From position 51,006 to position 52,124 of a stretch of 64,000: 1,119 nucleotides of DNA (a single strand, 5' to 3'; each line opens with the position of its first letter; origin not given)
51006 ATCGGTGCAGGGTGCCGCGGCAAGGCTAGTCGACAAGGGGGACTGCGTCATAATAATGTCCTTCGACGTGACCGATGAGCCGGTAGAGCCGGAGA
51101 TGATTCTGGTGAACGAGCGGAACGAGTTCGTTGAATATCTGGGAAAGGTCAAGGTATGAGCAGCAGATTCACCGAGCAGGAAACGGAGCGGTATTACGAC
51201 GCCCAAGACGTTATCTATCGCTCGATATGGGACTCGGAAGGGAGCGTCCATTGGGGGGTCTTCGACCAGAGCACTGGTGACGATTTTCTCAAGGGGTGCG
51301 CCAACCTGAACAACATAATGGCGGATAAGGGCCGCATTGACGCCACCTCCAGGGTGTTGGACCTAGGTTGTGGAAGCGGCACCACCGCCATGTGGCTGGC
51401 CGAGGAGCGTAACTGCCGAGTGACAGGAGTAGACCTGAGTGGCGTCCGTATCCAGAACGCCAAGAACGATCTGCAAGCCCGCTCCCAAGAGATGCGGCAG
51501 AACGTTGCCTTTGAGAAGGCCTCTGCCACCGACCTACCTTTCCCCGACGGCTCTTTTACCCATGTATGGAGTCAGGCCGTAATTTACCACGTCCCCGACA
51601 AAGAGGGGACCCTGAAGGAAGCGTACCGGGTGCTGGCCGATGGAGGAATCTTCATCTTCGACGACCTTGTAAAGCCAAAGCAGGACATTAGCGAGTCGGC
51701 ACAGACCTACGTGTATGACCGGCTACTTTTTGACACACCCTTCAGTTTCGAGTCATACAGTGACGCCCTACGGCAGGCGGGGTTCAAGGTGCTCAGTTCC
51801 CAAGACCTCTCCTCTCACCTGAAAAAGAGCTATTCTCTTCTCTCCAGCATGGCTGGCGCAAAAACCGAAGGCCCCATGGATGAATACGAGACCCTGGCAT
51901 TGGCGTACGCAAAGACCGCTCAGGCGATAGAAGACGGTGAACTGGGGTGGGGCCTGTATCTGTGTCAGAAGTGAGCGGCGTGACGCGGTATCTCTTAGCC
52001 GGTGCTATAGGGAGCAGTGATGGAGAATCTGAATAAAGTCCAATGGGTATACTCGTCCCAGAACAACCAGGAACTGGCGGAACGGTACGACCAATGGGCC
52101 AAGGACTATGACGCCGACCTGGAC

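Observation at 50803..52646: panD translationally coupled to two SAM-dependent methyltransferases: candidate beta-alanine N-methylation (beta-alanine betaine?) operon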

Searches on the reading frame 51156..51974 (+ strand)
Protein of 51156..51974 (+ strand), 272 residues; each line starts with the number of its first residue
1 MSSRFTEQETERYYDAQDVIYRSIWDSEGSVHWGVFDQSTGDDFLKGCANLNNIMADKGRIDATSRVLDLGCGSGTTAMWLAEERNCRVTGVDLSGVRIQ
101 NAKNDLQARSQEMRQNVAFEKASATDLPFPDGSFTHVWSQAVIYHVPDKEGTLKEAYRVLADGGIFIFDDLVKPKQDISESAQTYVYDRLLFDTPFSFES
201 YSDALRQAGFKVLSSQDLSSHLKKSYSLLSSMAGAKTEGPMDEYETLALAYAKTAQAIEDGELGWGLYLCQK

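Call 3: search_protein_families(library=pfam, proteins=[window:51156-51974:+], max_evalue=0.01)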
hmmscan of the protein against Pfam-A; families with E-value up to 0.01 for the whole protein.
window:51156-51974:+ (272 aa): 18 families
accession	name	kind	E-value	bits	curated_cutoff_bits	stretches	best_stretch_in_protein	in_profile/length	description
PF08241.18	Methyltransf_11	-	2.1e-25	89.6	21.2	1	68-168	1-95/95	Methyltransferase domain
PF13649.12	Methyltransf_25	-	3.7e-23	82.5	27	1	67-164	1-97/97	Methyltransferase domain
PF13847.12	Methyltransf_31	-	7.3e-23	81.3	27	1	62-180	2-124/145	Methyltransferase domain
PF13489.12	Methyltransf_23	-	1.4e-18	67.6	27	1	60-214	19-163/164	Methyltransferase domain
PF08242.18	Methyltransf_12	-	1.4e-17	64.7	30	1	68-166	1-98/98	Methyltransferase domain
PF01209.24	Ubie_methyltran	-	1.3e-13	51.3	20.1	1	63-182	47-165/233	ubiE/COQ5 methyltransferase family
PF02353.26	CMAS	-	4.7e-11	43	27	1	7-225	7-225/273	Mycolic acid cyclopropane synthetase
PF07021.18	MetW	-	6.2e-06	26.4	21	1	61-101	11-51/193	Methionine biosynthesis protein MetW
PF05175.20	MTS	-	7.7e-06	26.1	23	1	53-113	25-82/170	Methyltransferase small domain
PF05724.17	TPMT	-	7.4e-05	23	26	1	59-119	33-90/218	Thiopurine S-methyltransferase (TPMT)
PF01728.25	FtsJ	-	0.00033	21.1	24.1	1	56-168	13-137/181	FtsJ-like methyltransferase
PF01135.25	PCMT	-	0.0014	18.9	20.3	1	59-121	69-130/210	Protein-L-isoaspartate(D-aspartate) O-methyltransferase (PCMT)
PF06325.19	PrmA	-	0.0024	17.9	22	1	62-120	160-218/296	Ribosomal protein L11 methyltransferase (PrmA)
PF03291.22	mRNA_G-N7_MeTrfase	-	0.0033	17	26.6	1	61-121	59-119/315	mRNA (guanine-N(7))-methyltransferase domain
PF13679.12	Methyltransf_32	-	0.004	17.6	27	1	53-126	15-91/143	Methyltransferase domain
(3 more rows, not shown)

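Call 4: search_protein_families(library=ncbifam, proteins=[window:51156-51974:+], max_evalue=0.01)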
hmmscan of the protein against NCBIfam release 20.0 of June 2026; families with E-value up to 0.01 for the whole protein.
window:51156-51974:+ (272 aa): 63 families (the best 25 are shown)
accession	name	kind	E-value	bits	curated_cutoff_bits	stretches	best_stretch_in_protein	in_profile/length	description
NF045667.1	MTase_DVU1556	equivalog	4.3e-29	101.5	155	1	53-270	12-212/213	DVU_1556 family methyltransferase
NF041675.1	sarc_dimgly_tmase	equivalog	1.2e-28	100.8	550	1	11-228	13-228/278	sarcosine/dimethylglycine N-methyltransferase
NF040539.1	AST_met_ArsM_2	exception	2.6e-25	89.7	240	1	64-267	57-257/262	putative arsinothricin biosynthesis methyltransferase ArsM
NF041537.1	ArsM_AhpD_UU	exception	5.5e-21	74.7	510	1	58-175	71-187/345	arsenite methyltransferase/AhpD domain selenoprotein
NF041536.1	ArsM_DUF2284_UU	exception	5.9e-21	74.3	575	1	59-175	72-187/459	arsenite methyltransferase/DUF2284 domain selenoprotein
NF008823.0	PRK11873.1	subfamily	1.4e-18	67.4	263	1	60-221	74-234/272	arsenite methyltransferase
NF047649.1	MTase_UXPK_star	exception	2.8e-18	65.9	460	1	59-172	73-185/283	methyltransferase/UXPK-star double selenoprotein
TIGR01934.1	MenG_MenH_UbiE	subfamily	2.4e-17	63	158.35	1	60-185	36-159/223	ubiquinone/menaquinone biosynthesis methyltransferase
NF043040.1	corrin_prot_MT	hypoth_equivalog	4.3e-16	59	180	1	63-185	41-164/216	corrinoid protein-associated methyltransferase CpaM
TIGR02072.1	BioC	equivalog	7.9e-16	58.6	184.95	1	48-175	20-139/244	malonyl-ACP O-methyltransferase BioC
NF001244.0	PRK00216.1-5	equivalog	9.7e-16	57.8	216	1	63-186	48-171/236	bifunctional demethylmenaquinone methyltransferase/2-methoxy-6-polyprenyl-1,4-benzoquinol methylase UbiE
NF001242.0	PRK00216.1-3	equivalog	8e-14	51.7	351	1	62-171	69-178/258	bifunctional demethylmenaquinone methyltransferase/2-methoxy-6-polyprenyl-1,4-benzoquinol methylase UbiE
NF007610.0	PRK10258.1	equivalog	4.6e-12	45.8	342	1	64-206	43-176/251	malonyl-ACP O-methyltransferase BioC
TIGR01983.1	UbiG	equivalog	1.3e-11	44.2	102.95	1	64-170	50-153/228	bifunctional 2-polyprenyl-6-hydroxyphenol methylase/3-demethylubiquinol 3-O-methyltransferase UbiG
NF001243.0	PRK00216.1-4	equivalog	4.8e-11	42.5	235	1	60-175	44-158/237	demethylmenaquinone methyltransferase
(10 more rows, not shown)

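Call 5: search_solved_structures(query=window:51156-51974:+, max_evalue=0.00001, show_alignments=2)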
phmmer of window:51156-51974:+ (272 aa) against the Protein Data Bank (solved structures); distinct sequences matched with E-value up to 0.00001: 56.
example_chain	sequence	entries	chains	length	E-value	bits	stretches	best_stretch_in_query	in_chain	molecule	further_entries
8zc8_A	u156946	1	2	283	9.3e-24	87.6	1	30-234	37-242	MitM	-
21zq_A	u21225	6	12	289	9.9e-24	87.5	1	30-234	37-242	MitM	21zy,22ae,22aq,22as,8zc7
6uv6_A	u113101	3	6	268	9.2e-23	84.3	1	28-227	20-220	D-glucose O-methyltransferase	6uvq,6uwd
3bus_A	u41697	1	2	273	1.8e-22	83.3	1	6-225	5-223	Methyltransferase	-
4pne_A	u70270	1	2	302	3.6e-21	79.1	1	6-252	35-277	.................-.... protein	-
5gm1_A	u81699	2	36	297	1.2e-17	67.5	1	64-227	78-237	O-methylransferase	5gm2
5wp5_A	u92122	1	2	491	2.2e-17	66.7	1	62-272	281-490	Phosphomethylethanolamine N-methyltransferase 2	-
5wp4_A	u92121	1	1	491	1.4e-16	64.1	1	54-270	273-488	Phosphoethanolamine N-methyltransferase 1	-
7v6h_A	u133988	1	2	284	6.8e-16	61.8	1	47-222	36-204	Cyclopropane fatty-acyl-phospholipid synthase-like methyltransferase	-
2o57_A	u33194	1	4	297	1.3e-15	60.8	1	3-227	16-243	putative sarcosine dimethylglycine methyltransferase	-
4iv8_A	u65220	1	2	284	2.4e-12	50.1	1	40-271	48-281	Phosphoethanolamine N-methyltransferase,putative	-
4mwz_A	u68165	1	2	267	2.9e-12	49.9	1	40-238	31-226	Phosphoethanolamine N-methyltransferase, putative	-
4iv0_A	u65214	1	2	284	3.5e-12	49.6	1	40-238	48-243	Phosphoethanolamine N-methyltransferase, putative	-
6f5z_A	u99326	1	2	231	1.4e-11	47.6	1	62-246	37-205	24-sterol C-methyltransferase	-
4r6w_A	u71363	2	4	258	3.2e-11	46.5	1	51-222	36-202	Phosphoethanolamine N-methyltransferase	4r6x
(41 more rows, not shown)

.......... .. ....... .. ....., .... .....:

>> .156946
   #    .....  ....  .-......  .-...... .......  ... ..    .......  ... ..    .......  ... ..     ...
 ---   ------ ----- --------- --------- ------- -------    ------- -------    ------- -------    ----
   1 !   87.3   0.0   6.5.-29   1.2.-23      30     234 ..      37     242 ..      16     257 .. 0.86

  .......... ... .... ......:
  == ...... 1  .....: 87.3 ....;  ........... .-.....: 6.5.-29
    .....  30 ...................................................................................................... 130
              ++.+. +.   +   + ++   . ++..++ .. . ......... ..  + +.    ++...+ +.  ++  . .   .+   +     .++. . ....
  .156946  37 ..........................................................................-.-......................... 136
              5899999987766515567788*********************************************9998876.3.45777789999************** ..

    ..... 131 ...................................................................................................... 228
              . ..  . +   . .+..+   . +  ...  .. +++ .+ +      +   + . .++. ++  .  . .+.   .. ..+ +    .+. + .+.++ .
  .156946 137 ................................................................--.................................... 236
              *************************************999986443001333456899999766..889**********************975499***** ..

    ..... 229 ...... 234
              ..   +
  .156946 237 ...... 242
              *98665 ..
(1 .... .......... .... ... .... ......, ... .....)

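Call 9: find_homologous_proteins(query=window:51156-51974:+, max_evalue=1e-10)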
Query window:51156-51974:+ (272 aa): 943 proteins with E <= 1e-10 among 3596 candidates; the best 120 are listed.
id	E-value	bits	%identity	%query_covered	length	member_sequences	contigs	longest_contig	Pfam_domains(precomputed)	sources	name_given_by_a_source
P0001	1.2e-172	590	94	100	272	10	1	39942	PF07021.19,PF13847.13,PF13489.13,PF02353.27,PF05175.21,PF13649.13,PF01209.25,PF08241.19,PF08242.19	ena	-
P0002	4.2e-157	539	87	100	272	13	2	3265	PF07021.19,PF13847.13,PF13489.13,PF05724.18,PF02353.27,PF05175.21,PF13649.13,PF01209.25,PF08241.19,PF08242.19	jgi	jgi:ubiquinone/menaquinone biosynthesis C-methylase UbiE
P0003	6.8e-157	539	87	100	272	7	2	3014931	PF13847.13,PF13489.13,PF05724.18,PF02353.27,PF05175.21,PF13649.13,PF01209.25,PF08241.19,PF08242.19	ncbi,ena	-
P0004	9.6e-156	535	85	100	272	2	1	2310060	PF07021.19,PF13847.13,PF13489.13,PF02353.27,PF13649.13,PF01209.25,PF08241.19,PF08242.19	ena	-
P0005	6.3e-140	483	76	100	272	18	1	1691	PF13847.13,PF13489.13,PF02353.27,PF13649.13,PF01209.25,PF08241.19,PF08242.19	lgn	-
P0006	6.5e-125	434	67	100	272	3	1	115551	PF07021.19,PF13847.13,PF13489.13,PF02353.27,PF05175.21,PF13649.13,PF01209.25,PF08241.19,PF08242.19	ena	-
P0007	1.7e-120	419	67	100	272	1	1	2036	PF07021.19,PF13847.13,PF13489.13,PF02353.27,PF13649.13,PF01209.25,PF08241.19,PF08242.19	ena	-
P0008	6.2e-120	418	65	100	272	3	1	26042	PF13847.13,PF13489.13,PF02353.27,PF13649.13,PF01209.25,PF08241.19,PF08242.19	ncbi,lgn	-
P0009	1.3e-119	417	67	100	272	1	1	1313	PF13847.13,PF13489.13,PF02353.27,PF13649.13,PF01209.25,PF08241.19,PF08242.19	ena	-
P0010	6.4e-119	414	65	100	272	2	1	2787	PF13847.13,PF13489.13,PF02353.27,PF13649.13,PF01209.25,PF08241.19,PF08242.19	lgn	-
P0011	1.2e-118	413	65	100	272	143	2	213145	PF07021.19,PF13847.13,PF13489.13,PF02353.27,PF13649.13,PF01209.25,PF08241.19,PF08242.19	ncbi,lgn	-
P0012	1.5e-118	413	64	100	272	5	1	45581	PF13847.13,PF13489.13,PF02353.27,PF13649.13,PF01209.25,PF08241.19,PF08242.19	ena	-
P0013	2.4e-118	412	65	100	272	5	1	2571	PF13847.13,PF13489.13,PF02353.27,PF13649.13,PF01209.25,PF08241.19,PF08242.19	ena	-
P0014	3.8e-118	412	65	100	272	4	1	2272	PF13847.13,PF13489.13,PF02353.27,PF13649.13,PF01209.25,PF08241.19,PF08242.19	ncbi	-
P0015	4.3e-118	412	65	100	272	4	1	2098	PF13847.13,PF13489.13,PF02353.27,PF13649.13,PF01209.25,PF08241.19,PF08242.19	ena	-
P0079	6.0e-114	398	64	99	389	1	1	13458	PF13847.13,PF13489.13,PF02353.27,PF13649.13,PF01209.25,PF08241.19,PF02261.23,PF08242.19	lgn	-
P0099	1.3e-112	394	62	100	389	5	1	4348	PF13847.13,PF13489.13,PF02353.27,PF13649.13,PF01209.25,PF08241.19,PF02261.23,PF08242.19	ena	-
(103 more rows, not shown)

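Call 11: find_related_loci(query=window:51156-51974:+, collection=genome_contigs, flank=8000)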
Query window:51156-51974:+ (272 aa) in genome_contigs; peptide patterns used: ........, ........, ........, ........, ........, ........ (x = any residue, [..] = any of these).
101 stretches matched a pattern; 38 encode a relative of the query (tblastn E <= 1e-3); 38 distinct loci.
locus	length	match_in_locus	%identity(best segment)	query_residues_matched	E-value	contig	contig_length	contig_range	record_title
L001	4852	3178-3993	94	1-272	0e+0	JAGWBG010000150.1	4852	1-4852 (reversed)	MAG: Dehalococcoidia bacterium isolate 277c_27 scaffold_22263, whole genome shotgun sequence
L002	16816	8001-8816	85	1-272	2e-161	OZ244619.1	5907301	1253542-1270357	MAG: Candidatus Latescibacterota bacterium isolate 42df25b2-3f2b-47dc-af7c-4916403e88f0 genome assembly, chromosome: 1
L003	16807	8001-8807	76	1-269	1e-144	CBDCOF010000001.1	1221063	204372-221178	MAG: Dehalococcoidia bacterium isolate f6db25fd-3272-4cc8-8767-510b53d0c936 genome assembly, contig: contig_1, whole gen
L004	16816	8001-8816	65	1-272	1e-125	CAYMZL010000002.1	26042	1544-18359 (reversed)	MAG TPA_asm: uncultured Dehalococcoidia bacterium isolate binchicken_co138_79 genome assembly, contig: NODE_186_length_2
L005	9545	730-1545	65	1-272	9e-126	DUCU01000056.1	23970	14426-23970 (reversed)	MAG TPA_asm: Dehalococcoidia bacterium isolate UWMA-0337 NODE_2869_length_23970_cov_0.166855, whole genome shotgun seque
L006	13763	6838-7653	64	1-272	6e-124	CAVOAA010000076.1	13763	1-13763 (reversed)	MAG: Dehalococcoidia bacterium isolate CBN3_331.50 genome assembly, contig: Ga0302139_10000981, whole genome shotgun seq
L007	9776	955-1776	65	1-272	8e-124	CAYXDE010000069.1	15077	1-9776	MAG TPA_asm: uncultured Dehalococcoidia bacterium isolate SRP077602_co6_377 genome assembly, contig: NODE_6254_length_15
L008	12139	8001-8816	64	1-272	9e-123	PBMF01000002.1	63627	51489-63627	MAG: Chloroflexota bacterium isolate SP22 161045, whole genome shotgun sequence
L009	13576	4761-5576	64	1-272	3e-122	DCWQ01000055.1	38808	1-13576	MAG TPA_asm: Dehalococcoidia bacterium UBA2158 UBA2158_contig_5335, whole genome shotgun sequence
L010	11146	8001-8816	64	1-272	7e-122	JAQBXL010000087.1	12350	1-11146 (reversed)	MAG: Chloroflexota bacterium isolate casp150-mb.275 NODE_13152_length_12350_cov_0.261775, whole genome shotgun sequence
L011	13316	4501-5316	63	1-272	3e-121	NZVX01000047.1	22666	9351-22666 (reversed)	MAG: Chloroflexota bacterium isolate NAT575 68605, whole genome shotgun sequence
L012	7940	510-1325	64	1-272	4e-120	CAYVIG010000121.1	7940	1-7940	MAG TPA_asm: uncultured Dehalococcoidia bacterium isolate SRP077602_co4_651 genome assembly, contig: NODE_17582_length_7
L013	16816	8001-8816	62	1-272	3e-119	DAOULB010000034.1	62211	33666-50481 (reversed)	MAG TPA_asm: Dehalococcoidia bacterium isolate S8_378 287955, whole genome shotgun sequence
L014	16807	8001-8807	62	4-272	1e-118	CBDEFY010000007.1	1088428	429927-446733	MAG: Dehalococcoidia bacterium isolate b072644e-70d4-4043-a6cf-a40efd764d31 genome assembly, contig: contig_7, whole gen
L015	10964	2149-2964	62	1-272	7e-118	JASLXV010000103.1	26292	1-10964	MAG: Dehalococcoidia bacterium isolate ETNP2_MAG_30 c_000002070827, whole genome shotgun sequence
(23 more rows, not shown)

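Call 17: search_protein_representatives(protein=window:51156-51974:+)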
Query: 272 residues. Proteins with E-value up to 0.001 (for the whole library): 36036; up to 1e-10: 2381; up to 1e-30: 74. The best 150 are listed.
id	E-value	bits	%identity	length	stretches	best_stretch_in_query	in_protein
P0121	2.6e-86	305.7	53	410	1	1-272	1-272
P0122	7.7e-82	291.1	48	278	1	3-272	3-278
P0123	2.9e-78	279.4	45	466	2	1-272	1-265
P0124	3.3e-74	266.1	42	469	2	2-272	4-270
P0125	3.6e-70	252.9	48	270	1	4-272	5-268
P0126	2.0e-68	247.2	41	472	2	6-271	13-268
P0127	7.1e-67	242.1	50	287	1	4-272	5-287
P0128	2.1e-66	240.5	60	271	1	1-180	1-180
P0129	2.2e-66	240.4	45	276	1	2-272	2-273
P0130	3.6e-66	239.8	44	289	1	5-269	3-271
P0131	5.1e-66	239.3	45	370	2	3-272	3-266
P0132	7.0e-65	235.5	41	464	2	5-268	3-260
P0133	1.5e-64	234.4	45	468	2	3-269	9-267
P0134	2.0e-64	234.0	40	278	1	4-272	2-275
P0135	2.7e-64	233.6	46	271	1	5-272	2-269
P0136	4.7e-64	232.8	47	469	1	5-272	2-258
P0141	2.7e-60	220.5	42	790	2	3-272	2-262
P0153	1.1e-52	195.6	38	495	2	4-272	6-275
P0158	3.3e-48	180.9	36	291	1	3-272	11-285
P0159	4.1e-48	180.6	48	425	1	6-199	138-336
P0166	6.7e-44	166.8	36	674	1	6-270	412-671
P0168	5.1e-43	163.9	37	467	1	8-272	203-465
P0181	1.1e-34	136.5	40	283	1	9-269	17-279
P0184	8.9e-34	133.6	37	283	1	5-227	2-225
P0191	4.5e-32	128.0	33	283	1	6-270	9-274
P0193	3.1e-31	125.2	32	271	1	8-270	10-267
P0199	5.7e-30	121.1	31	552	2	47-215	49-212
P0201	2.2e-29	119.2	29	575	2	6-239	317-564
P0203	1.3e-28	116.6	33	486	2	132-269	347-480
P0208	1.5e-27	113.1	34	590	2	64-214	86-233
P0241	1.1e-24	103.8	35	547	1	8-232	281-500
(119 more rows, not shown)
